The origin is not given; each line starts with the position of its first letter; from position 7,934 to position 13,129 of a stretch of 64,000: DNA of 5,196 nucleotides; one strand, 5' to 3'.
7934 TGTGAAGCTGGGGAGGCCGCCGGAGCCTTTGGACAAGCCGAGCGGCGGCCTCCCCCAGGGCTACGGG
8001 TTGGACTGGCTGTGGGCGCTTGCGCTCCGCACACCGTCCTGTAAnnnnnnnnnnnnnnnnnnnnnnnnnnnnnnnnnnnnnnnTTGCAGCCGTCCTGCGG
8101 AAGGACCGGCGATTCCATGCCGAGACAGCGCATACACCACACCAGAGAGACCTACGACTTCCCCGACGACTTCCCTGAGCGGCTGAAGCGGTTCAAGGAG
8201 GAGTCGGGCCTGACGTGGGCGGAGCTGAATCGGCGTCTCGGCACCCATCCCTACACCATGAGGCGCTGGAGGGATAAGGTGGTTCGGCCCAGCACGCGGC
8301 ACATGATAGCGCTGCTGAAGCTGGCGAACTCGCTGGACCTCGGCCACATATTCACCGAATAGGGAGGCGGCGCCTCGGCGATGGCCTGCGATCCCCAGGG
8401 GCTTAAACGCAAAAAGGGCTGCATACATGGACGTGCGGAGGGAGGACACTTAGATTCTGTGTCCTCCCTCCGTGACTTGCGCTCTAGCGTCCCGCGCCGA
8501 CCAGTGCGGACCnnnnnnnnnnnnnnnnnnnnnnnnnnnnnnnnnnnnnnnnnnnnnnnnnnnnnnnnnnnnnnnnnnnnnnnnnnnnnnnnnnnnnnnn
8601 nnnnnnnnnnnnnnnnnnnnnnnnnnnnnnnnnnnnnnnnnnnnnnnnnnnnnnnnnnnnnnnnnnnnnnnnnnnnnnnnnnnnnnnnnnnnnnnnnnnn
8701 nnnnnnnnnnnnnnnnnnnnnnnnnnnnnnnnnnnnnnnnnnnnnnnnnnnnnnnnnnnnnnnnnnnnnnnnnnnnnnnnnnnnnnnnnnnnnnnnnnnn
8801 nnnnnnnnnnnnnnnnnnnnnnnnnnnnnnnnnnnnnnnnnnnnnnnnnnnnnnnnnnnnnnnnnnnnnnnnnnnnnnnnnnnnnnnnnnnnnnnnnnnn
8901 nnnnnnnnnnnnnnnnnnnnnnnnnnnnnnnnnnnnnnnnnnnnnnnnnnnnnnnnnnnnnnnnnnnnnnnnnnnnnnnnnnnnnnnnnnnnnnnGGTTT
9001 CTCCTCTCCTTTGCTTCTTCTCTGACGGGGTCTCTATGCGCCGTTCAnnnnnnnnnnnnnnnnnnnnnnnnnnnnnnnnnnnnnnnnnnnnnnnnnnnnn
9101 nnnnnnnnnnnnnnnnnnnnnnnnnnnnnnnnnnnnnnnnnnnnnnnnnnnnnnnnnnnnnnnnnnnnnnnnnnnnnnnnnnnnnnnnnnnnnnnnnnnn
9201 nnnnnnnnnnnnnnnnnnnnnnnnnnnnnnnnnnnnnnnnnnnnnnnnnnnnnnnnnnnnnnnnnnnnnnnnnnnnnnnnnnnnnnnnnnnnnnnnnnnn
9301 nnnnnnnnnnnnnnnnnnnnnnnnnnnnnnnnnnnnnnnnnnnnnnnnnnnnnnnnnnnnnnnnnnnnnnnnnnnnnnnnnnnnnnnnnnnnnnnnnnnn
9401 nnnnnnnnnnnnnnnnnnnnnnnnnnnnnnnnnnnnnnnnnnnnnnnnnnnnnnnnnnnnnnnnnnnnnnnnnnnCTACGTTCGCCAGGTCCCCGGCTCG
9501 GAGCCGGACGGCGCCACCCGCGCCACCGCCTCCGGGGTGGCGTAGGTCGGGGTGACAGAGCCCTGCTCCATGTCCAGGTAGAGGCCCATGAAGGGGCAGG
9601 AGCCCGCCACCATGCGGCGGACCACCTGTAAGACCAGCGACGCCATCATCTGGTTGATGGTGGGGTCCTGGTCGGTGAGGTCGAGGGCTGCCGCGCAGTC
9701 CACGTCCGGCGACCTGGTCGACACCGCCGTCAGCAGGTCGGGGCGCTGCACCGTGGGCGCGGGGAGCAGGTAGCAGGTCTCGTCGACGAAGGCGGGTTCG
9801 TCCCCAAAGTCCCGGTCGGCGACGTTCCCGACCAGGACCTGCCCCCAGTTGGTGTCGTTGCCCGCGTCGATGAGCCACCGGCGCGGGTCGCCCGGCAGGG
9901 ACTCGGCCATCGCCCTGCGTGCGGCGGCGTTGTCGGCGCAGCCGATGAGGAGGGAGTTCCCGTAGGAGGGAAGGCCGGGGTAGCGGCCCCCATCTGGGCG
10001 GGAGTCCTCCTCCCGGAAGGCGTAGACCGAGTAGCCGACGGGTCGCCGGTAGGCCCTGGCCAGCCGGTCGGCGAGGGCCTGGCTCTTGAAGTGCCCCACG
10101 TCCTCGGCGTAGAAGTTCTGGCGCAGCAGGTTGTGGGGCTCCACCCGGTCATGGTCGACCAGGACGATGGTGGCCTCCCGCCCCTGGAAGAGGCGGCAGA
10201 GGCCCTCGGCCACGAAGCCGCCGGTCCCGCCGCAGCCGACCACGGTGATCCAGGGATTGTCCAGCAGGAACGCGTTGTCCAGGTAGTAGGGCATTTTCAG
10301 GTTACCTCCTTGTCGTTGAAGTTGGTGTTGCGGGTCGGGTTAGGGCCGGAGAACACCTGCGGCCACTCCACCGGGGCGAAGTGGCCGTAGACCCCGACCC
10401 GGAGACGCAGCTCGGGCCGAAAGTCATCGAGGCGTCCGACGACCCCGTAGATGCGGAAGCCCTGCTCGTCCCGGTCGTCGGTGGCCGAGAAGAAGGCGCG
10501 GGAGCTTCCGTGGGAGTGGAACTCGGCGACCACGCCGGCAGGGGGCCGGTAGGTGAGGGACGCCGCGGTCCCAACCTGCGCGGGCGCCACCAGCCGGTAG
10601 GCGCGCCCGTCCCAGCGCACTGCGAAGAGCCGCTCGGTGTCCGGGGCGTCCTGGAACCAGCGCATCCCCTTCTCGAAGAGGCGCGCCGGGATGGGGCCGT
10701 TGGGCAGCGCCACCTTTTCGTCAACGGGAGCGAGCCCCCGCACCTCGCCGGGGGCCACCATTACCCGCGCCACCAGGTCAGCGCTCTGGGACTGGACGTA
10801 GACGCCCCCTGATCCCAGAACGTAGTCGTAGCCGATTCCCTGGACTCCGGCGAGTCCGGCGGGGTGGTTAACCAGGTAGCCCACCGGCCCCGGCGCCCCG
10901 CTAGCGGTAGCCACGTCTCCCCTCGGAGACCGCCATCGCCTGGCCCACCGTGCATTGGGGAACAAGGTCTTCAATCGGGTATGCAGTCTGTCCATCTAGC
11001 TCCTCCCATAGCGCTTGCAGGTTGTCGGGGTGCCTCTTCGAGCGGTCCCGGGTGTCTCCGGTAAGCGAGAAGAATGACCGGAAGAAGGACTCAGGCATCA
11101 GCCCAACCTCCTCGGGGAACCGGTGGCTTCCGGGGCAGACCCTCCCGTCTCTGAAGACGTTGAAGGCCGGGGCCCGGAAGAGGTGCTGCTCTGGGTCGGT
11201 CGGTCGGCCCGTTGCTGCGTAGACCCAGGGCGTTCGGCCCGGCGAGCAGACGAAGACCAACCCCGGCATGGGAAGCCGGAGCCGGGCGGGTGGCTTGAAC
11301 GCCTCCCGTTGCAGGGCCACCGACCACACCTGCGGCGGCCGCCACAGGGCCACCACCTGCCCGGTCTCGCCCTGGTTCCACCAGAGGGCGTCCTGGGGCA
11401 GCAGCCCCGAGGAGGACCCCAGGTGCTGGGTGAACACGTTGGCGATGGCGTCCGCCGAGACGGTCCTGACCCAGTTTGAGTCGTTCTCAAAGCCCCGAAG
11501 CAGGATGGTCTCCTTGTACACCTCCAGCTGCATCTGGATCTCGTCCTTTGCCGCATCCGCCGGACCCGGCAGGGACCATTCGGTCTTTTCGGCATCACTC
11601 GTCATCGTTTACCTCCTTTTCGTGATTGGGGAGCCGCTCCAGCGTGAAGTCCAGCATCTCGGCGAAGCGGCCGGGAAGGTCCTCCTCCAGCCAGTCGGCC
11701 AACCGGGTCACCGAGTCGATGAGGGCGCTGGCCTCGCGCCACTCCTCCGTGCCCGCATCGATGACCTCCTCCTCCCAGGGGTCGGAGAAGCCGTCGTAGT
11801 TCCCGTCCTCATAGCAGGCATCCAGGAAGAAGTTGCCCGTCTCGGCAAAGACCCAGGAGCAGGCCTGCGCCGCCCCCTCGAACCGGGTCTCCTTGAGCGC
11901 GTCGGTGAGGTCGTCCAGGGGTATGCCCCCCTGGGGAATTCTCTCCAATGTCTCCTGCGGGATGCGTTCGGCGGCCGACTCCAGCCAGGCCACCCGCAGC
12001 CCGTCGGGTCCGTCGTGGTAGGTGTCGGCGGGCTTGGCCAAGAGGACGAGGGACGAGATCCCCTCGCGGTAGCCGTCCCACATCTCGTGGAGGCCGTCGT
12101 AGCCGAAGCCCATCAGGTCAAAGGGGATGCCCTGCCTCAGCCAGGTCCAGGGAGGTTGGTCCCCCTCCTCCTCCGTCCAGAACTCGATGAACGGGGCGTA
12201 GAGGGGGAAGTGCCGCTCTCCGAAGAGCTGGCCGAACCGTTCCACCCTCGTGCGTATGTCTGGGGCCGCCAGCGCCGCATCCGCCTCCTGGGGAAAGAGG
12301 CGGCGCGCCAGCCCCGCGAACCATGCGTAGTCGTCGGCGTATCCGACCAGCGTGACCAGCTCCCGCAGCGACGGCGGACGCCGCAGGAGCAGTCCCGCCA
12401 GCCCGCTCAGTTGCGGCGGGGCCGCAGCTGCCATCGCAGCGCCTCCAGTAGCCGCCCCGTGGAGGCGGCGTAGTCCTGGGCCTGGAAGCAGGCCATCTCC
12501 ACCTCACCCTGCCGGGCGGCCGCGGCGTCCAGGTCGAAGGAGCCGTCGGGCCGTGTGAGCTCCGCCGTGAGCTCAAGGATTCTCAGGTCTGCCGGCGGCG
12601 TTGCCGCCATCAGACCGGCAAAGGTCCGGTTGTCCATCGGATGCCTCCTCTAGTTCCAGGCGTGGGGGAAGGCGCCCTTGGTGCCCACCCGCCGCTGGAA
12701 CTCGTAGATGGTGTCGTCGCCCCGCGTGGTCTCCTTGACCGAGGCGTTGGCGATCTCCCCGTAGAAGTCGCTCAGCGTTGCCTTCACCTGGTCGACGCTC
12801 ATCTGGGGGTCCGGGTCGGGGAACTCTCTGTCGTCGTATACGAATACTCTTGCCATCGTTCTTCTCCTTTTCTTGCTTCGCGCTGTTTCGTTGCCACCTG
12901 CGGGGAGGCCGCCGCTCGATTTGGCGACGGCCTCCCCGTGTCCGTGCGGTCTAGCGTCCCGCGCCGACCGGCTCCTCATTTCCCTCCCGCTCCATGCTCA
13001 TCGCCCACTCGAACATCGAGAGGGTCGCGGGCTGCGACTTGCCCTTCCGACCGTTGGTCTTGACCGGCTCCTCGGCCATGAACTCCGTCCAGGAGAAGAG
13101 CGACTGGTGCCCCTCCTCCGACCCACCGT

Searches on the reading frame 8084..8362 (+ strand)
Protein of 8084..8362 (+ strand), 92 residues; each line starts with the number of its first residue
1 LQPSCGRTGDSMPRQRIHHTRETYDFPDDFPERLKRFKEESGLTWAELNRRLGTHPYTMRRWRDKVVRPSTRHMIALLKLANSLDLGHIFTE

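Call 11: search_protein_families(library=pfam, proteins=[window:8084-8362:+], max_evalue=0.01)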
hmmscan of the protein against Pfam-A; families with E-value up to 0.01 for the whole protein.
window:8084-8362:+ (92 aa): 2 families
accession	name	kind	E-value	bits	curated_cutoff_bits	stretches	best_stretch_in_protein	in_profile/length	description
PF13560.12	HTH_31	-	0.003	18.3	27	1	32-79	4-52/64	Helix-turn-helix domain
PF01527.26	HTH_Tnp_1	-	0.0076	16.9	24.1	1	40-66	21-47/75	Transposase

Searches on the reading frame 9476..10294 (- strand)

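Call 12: search_protein_families(library=pfam, proteins=[window:9476-10294:-], max_evalue=0.01)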
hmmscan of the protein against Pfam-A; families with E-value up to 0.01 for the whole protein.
window:9476-10294:- (272 aa): 1 family
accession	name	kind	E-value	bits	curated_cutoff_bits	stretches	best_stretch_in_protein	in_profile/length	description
PF00899.27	ThiF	-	6.4e-13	48.8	28.1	1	16-131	23-129/238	ThiF family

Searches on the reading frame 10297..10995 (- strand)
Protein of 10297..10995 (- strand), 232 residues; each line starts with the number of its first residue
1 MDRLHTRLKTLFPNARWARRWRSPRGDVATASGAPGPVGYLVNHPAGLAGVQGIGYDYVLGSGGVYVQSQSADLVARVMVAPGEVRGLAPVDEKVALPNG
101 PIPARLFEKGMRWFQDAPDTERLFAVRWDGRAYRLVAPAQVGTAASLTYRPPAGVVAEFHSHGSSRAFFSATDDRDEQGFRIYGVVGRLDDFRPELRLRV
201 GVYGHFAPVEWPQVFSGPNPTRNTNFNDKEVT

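Call 12: search_protein_families(library=pfam, proteins=[window:10297-10995:-], max_evalue=0.01)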
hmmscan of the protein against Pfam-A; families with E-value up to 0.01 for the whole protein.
window:10297-10995:- (232 aa): 1 family
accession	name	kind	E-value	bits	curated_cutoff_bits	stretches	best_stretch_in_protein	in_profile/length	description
PF14464.11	Prok-JAB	-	4.6e-06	26.9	25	1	154-185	67-100/114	Prokaryotic homologs of the JAB domain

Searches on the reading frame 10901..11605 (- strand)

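Call 12: search_protein_families(library=pfam, proteins=[window:10901-11605:-], max_evalue=0.01)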
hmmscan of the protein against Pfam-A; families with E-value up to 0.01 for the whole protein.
window:10901-11605:- (234 aa): 1 family
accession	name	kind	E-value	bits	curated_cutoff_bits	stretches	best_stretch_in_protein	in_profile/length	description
PF14460.11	Prok-E2_D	-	1.2e-18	67.9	25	1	60-216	12-170/171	Prokaryotic E2 family D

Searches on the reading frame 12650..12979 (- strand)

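Call 12: search_protein_families(library=pfam, proteins=[window:12650-12979:-], max_evalue=0.01)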
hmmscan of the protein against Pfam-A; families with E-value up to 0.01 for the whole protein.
window:12650-12979:- (109 aa): 1 family
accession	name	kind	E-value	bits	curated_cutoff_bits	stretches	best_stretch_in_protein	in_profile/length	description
PF14454.12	Prok_Ub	-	5.7e-16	58.5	25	1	41-100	4-64/64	Prokaryotic Ubiquitin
